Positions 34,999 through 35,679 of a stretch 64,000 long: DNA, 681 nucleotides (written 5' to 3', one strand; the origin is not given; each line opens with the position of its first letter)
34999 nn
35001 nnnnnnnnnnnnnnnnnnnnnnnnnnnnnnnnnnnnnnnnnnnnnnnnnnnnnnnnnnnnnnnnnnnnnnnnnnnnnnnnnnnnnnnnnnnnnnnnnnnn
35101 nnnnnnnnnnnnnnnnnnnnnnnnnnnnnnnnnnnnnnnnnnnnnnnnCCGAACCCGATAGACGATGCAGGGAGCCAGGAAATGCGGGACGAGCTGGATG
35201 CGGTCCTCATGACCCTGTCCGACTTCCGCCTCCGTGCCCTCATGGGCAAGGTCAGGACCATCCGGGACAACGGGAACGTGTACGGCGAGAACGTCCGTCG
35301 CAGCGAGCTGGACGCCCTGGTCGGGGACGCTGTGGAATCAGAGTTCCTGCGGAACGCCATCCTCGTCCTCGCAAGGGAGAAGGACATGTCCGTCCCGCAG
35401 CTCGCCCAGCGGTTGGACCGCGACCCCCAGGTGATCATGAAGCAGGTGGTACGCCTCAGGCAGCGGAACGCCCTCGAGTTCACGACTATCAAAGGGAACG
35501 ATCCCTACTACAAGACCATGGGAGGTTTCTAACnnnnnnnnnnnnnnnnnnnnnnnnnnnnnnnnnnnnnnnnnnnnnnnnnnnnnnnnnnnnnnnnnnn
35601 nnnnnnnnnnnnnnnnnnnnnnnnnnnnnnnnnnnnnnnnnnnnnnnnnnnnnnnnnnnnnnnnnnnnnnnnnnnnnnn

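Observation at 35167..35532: MvhD fused to a helical plus winged-helix-like C-terminal domain (X), in three fused copies and one stand-alone ORF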

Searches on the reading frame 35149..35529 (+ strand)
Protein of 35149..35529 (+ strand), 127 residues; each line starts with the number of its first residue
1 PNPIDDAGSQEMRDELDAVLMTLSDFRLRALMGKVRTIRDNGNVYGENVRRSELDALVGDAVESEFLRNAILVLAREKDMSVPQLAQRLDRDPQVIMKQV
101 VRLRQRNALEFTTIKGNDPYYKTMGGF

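Call 8: search_protein_families(library=pfam, proteins=[window:35167-35529:+], max_evalue=1)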
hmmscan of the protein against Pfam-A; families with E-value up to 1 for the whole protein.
window:35167-35529:+ (121 aa): 8 families
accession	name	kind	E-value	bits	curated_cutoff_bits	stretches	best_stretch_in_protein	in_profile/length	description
PF13936.12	HTH_38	-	7.8e-06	26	27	1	61-94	9-41/44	Helix-turn-helix domain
PF25212.1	HVO_A0114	-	0.00023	21.3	27.6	1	67-107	30-70/84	HVO_A0114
PF12802.13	MarR_2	-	0.0023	18.5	27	1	65-105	11-52/61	MarR family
PF08281.18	Sigma70_r4_2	-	0.029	14.5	25.7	1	64-99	17-52/54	Sigma-70, region 4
PF08279.18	HTH_11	-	0.04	14.2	25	1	66-101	7-43/55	HTH domain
PF13551.12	HTH_29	-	0.067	13.7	28.1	1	64-101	3-40/64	Winged helix-turn helix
PF12840.13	HTH_20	-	0.068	13.6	27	1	68-103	13-48/51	Helix-turn-helix domain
PF24270.1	HTH_Cmi2_C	-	0.15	12.7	27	1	47-104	63-119/125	Cmi2, C-terminal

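Call 9: search_protein_families(library=ncbifam, proteins=[window:35167-35529:+], max_evalue=1)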
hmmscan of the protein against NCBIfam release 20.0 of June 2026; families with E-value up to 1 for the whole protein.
window:35167-35529:+ (121 aa): 2 families
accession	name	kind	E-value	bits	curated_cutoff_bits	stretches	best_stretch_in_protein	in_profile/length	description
TIGR01884.1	cas_HTH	subfamily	0.089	12.2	60.2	1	64-102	144-185/202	CRISPR-associated CARF protein Csa3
NF040584.1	STY4534_fam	equivalog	0.14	12.4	160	1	26-93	10-77/125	STY4534 family ICE replication protein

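Call 15: find_homologous_proteins(query=window:35149-35529:+)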
Query window:35149-35529:+ (127 aa): 7 proteins with E <= 0.001 among 37 candidates.
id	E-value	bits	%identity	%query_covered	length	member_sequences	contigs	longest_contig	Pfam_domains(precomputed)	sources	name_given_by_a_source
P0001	1.3e-55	205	79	99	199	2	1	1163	PF02662.22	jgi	jgi:hypothetical protein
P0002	3.2e-53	197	73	99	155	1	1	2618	-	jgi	jgi:hypothetical protein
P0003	2.4e-49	184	71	99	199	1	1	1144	PF02662.22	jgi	jgi:F420-non-reducing hydrogenase iron-sulfur subunit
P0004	3.4e-46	174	67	99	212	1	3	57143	PF02662.22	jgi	jgi:hypothetical protein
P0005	4.7e-44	167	63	99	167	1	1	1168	-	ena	-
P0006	2.2e-43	165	66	99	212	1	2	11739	PF02662.22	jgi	jgi:hypothetical protein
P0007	6.2e-41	157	78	78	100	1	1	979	-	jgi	-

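Call 23: search_solved_structures(query=A1, max_evalue=10, show_alignments=2)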
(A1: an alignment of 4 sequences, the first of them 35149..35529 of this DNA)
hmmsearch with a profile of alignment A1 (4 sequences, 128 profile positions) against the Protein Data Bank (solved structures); distinct sequences matched with E-value up to 10: 23.
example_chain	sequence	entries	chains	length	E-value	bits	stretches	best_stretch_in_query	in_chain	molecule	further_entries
4k2e_A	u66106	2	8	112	0.00033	23.7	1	49-121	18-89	Transcriptional activator HlyU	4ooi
5znx_A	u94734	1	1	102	0.001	22.1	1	49-122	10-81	Transcriptional activator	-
3jth_A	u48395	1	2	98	0.0011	22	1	49-122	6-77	Transcription activator HlyU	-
1uly_A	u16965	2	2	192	0.0011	22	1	65-114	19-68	hypothetical protein PH1932 | hypothetical transcription regulator protein, PH1932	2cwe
4omy_A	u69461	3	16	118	0.0043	20.1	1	50-123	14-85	NolR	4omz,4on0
6uvu_A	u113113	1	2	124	0.0093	19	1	75-124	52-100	ArsR family transcriptional regulator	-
8qkf_A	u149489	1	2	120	0.02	17.9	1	67-123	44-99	ArsR family transcriptional regulator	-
2oqg_A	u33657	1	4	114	0.024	17.7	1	61-126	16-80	Possible transcriptional regulator, ArsR family protein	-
2lkp_A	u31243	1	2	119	0.1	15.6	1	67-109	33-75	HTH-type transcriptional regulator NmtR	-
1r22_A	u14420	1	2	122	0.15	15.1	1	67-122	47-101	Transcriptional repressor smtB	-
13ct_A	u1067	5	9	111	0.26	14.3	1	53-122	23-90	Transcriptional regulator, ArsR family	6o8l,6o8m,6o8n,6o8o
6o8k_A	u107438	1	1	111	0.26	14.3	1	53-122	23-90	Transcriptional regulator, ArsR family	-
2zkz_A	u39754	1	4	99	0.37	13.8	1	69-108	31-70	Transcriptional repressor pagR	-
5yi0_B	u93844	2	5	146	0.46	13.5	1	68-116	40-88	Zinc transport transcriptional regulator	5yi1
1s3j_A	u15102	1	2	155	0.5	13.4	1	76-113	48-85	YusO protein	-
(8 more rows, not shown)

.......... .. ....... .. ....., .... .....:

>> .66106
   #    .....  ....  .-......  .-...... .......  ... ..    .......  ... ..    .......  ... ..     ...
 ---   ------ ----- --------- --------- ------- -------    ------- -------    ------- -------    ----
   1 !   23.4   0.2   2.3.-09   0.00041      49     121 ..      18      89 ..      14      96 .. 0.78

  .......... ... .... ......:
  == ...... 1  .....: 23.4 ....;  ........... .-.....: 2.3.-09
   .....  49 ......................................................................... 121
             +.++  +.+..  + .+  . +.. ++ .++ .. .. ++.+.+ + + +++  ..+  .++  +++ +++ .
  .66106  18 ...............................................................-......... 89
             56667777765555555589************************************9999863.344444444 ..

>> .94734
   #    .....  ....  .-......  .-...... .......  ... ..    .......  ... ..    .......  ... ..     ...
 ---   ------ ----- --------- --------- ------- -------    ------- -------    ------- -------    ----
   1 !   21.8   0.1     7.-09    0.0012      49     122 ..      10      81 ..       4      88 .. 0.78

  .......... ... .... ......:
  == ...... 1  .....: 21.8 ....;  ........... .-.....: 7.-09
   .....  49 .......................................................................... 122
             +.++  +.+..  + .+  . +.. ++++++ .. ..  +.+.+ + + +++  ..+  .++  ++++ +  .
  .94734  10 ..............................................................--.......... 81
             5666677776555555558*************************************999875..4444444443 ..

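Call 24: search_protein_representatives(alignment_id=A1)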
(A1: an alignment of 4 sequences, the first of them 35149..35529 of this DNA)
Query: 4 sequences, 128 profile positions. Proteins with E-value up to 0.001 (for the whole library): 291; up to 1e-10: 153; up to 1e-30: 3. The best 150 are listed.
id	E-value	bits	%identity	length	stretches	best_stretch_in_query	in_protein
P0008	2.4e-45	169.7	-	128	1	10-124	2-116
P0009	2.6e-43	163.1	-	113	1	16-128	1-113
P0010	6.2e-39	148.9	-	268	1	1-126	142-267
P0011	1.2e-30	122.2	-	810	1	3-123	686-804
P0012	5.2e-29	116.8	-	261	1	7-126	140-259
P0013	2.0e-26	108.5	-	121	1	15-123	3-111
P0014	6.0e-26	107.0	-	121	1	12-125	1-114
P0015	8.3e-26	106.5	-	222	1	9-124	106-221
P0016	1.5e-25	105.7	-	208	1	1-125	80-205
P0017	2.8e-25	104.8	-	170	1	1-125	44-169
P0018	4.1e-25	104.3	-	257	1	10-123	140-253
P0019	8.6e-25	103.2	-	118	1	17-124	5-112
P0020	1.0e-24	103.0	-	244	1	15-121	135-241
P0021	1.9e-24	102.1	-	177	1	3-124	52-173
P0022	2.1e-24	102.0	-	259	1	2-123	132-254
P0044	3.8e-21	91.4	-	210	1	14-126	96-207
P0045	2.0e-20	89.1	-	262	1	10-125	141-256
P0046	3.2e-20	88.5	-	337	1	2-124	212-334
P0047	3.6e-20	88.3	-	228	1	9-123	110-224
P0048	3.9e-20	88.2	-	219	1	15-124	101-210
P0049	5.1e-20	87.8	-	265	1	1-124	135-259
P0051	2.2e-19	85.7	-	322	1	1-124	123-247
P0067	8.5e-17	77.4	-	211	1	9-120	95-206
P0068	9.2e-17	77.3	-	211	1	11-125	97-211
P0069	1.3e-16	76.8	-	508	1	10-116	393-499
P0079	1.9e-15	73.0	-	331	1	9-108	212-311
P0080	1.9e-15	73.0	-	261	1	12-125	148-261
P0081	1.9e-15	73.0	-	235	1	3-124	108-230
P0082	1.9e-15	73.0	-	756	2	8-121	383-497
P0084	2.8e-15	72.5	-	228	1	8-123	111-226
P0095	1.3e-14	70.3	-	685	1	15-127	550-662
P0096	1.8e-14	69.9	-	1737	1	16-122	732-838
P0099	2.1e-14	69.7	-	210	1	10-123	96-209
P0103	4.2e-14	68.7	-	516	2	10-121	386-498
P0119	3.7e-13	65.6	-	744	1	9-122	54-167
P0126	7.5e-13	64.6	-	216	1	9-123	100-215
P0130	1.2e-12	63.9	-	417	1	16-123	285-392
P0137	5.3e-12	61.9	-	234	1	10-123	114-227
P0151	3.4e-11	59.3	-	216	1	15-122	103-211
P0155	5.3e-11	58.6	-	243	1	15-120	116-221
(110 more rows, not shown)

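Call 27: list_cluster_members(proteins=[P0012, P0045, P0049, P0080, P0044, P0048, P0099, P0011, P0096, P0013])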
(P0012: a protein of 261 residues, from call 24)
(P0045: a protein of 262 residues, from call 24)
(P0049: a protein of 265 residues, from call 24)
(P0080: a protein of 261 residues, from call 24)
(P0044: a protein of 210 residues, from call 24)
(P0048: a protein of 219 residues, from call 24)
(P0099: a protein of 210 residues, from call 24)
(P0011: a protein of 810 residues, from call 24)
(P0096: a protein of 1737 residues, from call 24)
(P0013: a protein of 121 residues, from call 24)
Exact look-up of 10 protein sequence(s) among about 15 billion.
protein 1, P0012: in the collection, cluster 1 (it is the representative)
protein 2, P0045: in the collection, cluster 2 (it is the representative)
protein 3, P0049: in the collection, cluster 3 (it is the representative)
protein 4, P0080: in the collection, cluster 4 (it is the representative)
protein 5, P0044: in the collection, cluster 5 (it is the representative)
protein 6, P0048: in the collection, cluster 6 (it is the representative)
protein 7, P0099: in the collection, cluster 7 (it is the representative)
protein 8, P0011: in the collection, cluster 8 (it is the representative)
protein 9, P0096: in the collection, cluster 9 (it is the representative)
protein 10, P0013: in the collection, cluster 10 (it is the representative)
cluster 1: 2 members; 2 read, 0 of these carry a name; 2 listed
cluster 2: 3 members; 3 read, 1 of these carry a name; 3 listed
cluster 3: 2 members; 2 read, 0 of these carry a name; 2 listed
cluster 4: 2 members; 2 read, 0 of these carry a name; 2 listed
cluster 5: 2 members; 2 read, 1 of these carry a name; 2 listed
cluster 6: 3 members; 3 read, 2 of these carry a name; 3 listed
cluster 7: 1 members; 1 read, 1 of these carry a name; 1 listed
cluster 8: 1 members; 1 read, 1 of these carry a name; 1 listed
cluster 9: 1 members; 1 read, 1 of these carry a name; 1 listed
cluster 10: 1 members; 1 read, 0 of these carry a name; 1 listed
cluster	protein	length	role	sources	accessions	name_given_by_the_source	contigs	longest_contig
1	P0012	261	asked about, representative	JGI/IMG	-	-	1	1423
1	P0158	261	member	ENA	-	-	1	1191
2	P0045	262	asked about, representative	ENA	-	-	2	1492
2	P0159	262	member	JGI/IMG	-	F420-non-reducing hydrogenase iron-sulfur subunit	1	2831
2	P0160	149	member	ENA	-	-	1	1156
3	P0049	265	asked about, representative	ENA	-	-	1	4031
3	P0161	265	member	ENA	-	-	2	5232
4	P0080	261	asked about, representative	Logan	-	-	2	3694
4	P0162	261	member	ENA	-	-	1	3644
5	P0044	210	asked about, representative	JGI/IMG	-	coenzyme F420-reducing hydrogenase delta subunit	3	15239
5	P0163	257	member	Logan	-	-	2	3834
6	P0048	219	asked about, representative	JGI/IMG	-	coenzyme F420-reducing hydrogenase delta subunit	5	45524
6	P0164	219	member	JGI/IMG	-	coenzyme F420-reducing hydrogenase delta subunit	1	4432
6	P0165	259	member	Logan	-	-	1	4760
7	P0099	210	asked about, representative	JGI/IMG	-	coenzyme F420-reducing hydrogenase delta subunit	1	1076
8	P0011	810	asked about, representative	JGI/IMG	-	heterodisulfide reductase subunit A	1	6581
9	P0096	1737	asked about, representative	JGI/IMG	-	heterodisulfide reductase subunit A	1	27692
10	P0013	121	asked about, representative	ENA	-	-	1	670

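Call 32: find_homologous_proteins(query=A2, max_evalue=0.00001)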
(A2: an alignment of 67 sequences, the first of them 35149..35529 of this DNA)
Query A2 (67 sequences) (127 aa, profile of the alignment): 16 proteins with E <= 0.00001 among 4942 candidates.
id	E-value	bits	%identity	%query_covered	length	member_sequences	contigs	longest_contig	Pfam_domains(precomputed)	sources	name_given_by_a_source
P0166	5.4e-33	131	73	98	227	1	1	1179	PF02662.22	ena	-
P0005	1.3e-31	127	63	99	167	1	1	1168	-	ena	-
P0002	1.4e-31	127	73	99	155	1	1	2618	-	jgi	jgi:hypothetical protein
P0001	1.5e-31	126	79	99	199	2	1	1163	PF02662.22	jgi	jgi:hypothetical protein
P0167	3.6e-31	125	73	99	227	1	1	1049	PF02662.22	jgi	jgi:coenzyme F420-reducing hydrogenase delta subunit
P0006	2.0e-30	123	66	99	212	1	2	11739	PF02662.22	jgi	jgi:hypothetical protein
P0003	2.9e-30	122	71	99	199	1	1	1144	PF02662.22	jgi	jgi:F420-non-reducing hydrogenase iron-sulfur subunit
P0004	3.3e-29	119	67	99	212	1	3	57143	PF02662.22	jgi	jgi:hypothetical protein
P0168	1.3e-27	114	24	81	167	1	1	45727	-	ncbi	ncbi:MAG: helix-turn-helix domain-containing protein [Thermoplasmatota archaeon]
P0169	2.1e-27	113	22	87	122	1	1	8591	-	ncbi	-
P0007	2.6e-25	106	78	78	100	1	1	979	-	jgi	-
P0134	1.6e-24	104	25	57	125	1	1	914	-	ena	-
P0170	5.7e-24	102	26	92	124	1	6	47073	-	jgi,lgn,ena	-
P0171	7.6e-24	102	23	61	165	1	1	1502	PF01022.27,PF09339.17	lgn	-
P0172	6.6e-23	99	23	61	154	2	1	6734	PF01022.27,PF09339.17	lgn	-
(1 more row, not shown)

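Call 36: predict_structure(alignment_id=A2)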
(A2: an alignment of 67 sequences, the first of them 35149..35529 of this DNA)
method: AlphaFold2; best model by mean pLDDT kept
length: 127 residues; sequences in the alignment: 67
mean_pLDDT: 91.9   pTM: 0.83
mean pLDDT of the five models: 91.9, 91.5, 90.3, 90.3, 90.1
residues with pLDDT >= 90: 98; 70-90: 22; 50-70: 6; < 50: 1
segments of 3 or more residues with pLDDT < 50: none
pLDDT, mean of each block of 10 residues (from residue 1): 69 94 93 90 85 93 97 97 98 98 97 98 84
secondary structure, 60 per line:
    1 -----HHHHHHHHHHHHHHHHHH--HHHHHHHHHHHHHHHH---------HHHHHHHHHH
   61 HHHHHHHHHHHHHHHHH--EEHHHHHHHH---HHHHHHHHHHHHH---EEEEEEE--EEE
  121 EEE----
elements in order: H6-23 H26-41 H51-77 H82-89 H93-105 E109-115 E118-123

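Call 40: fold_search(model_id=the predicted structure, library=pdb)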
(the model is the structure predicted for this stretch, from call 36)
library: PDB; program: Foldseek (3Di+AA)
matches with E <= 10: 1647; with E <= 0.001: 0
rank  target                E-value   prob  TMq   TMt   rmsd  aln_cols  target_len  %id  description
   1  1smt_A                5.1e-03  1.00  0.43  0.55   8.0        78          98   20  SMTB REPRESSOR FROM SYNECHOCOCCUS PCC7942 (released 1997-12-03)
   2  6uvu_B                6.9e-03  1.00  0.39  0.44   8.0        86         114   24  Crystal structure of the AntR antimony-specific transcriptional repressor (released 2020-11-04)
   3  4omz_C                8.7e-03  1.00  0.40  0.50   6.8        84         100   13  Crystal Structure of NolR from Sinorhizobium fredii (released 2014-04-16)
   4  6uvu_A                9.2e-03  1.00  0.40  0.45   6.3        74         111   28  Crystal structure of the AntR antimony-specific transcriptional repressor (released 2020-11-04)
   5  4omz_A                9.8e-03  1.00  0.40  0.51   6.2        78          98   15  Crystal Structure of NolR from Sinorhizobium fredii (released 2014-04-16)
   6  1r1t_B                1.0e-02  1.00  0.43  0.55   7.9        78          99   20  Crystal structure of the cyanobacterial metallothionein repressor SmtB in the apo-form (released 2004-05-18)
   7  1smt_B                1.1e-02  1.00  0.40  0.50   7.9        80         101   21  SMTB REPRESSOR FROM SYNECHOCOCCUS PCC7942 (released 1997-12-03)
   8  9mug                  1.3e-02  1.00  0.43  0.36   2.0        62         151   18  Structure of Schistosoma mansoni Hop1 chromatin binding region (released 2025-08-13)
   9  3jth_B                1.3e-02  1.00  0.44  0.60   7.8        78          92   15  Crystal structure of a transcriptional regulator HlyU from Vibrio vulnificus CMCP6 (released 2010-03-16)
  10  6o8k                  1.3e-02  1.00  0.43  0.57   7.2        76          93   18  Crystal Structure of apo and reduced Sulfide-responsive transcriptional repressor (SqrR) from Rhodobacter capsulatus. (released 2020-04-01)
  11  6cdb_A                1.3e-02  1.00  0.44  0.56   7.9        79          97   14  Crystal Structure of V66L CzrA in the Zn(II)bound state (released 2018-07-11)
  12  1r23_A                1.4e-02  1.00  0.40  0.49   8.5        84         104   18  Crystal structure of the cyanobacterial metallothionein repressor SmtB in the Zn1-form (one Zn(II) per dimer) (released 2004-05-18)
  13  5jlu                  1.5e-02  1.00  0.44  0.41   5.8        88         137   18  Crystal Structure of Adhesin competence repressor (AdcR) from Streptococcus pyogenes (released 2017-05-03)
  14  2oqg_B                1.6e-02  1.00  0.43  0.49   6.2        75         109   25  ArsR-like Transcriptional Regulator from Rhodococcus sp. RHA1 (released 2007-03-06)
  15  4ooi_B                1.6e-02  1.00  0.41  0.54   7.6        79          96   18  Reduced HlyU from Vibrio cholerae N16961 (released 2014-12-31)
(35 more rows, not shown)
